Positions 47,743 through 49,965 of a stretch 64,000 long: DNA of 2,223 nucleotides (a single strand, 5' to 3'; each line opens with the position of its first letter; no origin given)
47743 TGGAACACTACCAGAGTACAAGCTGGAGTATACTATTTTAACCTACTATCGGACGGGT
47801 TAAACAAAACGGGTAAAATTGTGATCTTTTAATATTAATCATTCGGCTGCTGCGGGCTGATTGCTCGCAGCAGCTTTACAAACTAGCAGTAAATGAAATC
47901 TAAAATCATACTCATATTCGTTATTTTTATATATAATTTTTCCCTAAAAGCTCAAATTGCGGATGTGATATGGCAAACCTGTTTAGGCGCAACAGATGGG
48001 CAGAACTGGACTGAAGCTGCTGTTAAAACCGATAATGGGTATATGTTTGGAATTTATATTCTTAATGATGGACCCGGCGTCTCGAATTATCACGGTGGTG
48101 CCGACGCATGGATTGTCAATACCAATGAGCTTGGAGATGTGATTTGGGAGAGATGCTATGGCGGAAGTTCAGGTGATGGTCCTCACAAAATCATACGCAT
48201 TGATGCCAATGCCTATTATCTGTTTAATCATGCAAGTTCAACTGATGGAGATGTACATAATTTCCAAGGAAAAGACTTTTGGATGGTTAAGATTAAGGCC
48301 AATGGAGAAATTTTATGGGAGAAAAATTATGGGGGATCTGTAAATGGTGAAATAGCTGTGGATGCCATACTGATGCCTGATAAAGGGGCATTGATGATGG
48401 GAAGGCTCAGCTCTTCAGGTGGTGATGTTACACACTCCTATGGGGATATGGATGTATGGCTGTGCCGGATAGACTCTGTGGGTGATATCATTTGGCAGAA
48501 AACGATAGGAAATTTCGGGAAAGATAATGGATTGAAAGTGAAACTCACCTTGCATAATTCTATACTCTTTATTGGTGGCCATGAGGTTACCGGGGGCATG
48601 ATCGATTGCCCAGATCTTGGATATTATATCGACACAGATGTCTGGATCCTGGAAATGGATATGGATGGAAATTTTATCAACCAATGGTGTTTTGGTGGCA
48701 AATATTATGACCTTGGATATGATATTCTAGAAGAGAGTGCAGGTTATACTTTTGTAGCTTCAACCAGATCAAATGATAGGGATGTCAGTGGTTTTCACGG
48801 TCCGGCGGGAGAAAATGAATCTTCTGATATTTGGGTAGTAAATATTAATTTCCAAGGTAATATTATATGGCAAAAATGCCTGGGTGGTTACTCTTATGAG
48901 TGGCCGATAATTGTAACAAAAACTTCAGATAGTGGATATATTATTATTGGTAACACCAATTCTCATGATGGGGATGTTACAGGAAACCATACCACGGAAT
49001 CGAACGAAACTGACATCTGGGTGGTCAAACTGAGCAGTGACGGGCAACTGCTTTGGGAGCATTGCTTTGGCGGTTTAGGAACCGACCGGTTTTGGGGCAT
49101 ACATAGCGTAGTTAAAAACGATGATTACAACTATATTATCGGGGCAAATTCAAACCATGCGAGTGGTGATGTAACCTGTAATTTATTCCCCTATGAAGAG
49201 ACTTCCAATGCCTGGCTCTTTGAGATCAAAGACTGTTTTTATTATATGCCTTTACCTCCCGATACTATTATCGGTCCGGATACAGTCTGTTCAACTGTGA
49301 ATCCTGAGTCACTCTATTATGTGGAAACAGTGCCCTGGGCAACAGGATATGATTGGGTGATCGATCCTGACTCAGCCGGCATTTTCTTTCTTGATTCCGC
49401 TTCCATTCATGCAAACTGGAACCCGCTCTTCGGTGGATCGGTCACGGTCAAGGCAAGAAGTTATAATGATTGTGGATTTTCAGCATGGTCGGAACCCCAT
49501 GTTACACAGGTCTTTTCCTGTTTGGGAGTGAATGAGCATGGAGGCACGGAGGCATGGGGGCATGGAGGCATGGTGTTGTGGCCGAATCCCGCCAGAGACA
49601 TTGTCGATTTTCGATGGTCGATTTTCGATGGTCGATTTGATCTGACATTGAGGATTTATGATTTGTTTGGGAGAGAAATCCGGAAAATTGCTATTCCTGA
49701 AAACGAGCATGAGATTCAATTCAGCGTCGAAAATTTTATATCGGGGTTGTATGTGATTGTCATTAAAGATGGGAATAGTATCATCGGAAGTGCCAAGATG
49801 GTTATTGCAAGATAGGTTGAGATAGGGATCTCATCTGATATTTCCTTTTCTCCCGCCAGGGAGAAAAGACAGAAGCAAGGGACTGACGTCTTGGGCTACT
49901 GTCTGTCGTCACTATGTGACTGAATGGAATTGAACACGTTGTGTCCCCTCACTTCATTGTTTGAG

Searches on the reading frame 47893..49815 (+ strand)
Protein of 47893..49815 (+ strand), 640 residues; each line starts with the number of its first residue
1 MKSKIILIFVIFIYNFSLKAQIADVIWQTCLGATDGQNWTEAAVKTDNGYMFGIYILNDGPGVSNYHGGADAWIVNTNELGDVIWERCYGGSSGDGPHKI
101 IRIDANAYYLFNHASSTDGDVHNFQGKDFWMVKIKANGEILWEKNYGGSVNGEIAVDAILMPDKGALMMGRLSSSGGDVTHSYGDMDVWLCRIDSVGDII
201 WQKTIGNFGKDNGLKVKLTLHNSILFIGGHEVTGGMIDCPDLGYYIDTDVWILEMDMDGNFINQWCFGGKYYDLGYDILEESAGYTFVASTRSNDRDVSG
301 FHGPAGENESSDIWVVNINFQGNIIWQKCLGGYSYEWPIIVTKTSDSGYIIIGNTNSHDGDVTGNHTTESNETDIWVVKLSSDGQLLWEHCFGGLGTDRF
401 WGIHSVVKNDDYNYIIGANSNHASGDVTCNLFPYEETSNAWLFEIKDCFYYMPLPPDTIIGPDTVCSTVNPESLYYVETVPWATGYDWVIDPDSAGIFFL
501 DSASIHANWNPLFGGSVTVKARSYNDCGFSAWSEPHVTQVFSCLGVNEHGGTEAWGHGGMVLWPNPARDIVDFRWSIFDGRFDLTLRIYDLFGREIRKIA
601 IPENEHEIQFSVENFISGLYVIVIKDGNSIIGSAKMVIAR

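Call 55: search_protein_families(library=pfam, proteins=[window:47893-49815:+], max_evalue=0.001)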
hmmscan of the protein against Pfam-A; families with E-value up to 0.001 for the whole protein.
window:47893-49815:+ (640 aa): 2 families
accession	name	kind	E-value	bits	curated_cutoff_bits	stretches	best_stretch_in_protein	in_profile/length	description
PF18962.6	Por_Secre_tail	-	1e-08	35.8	27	1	562-638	1-75/75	Secretion system C-terminal sorting domain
PF19408.5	PKD_6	-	8.3e-06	26.5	25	1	453-532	2-77/82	PKD-like domain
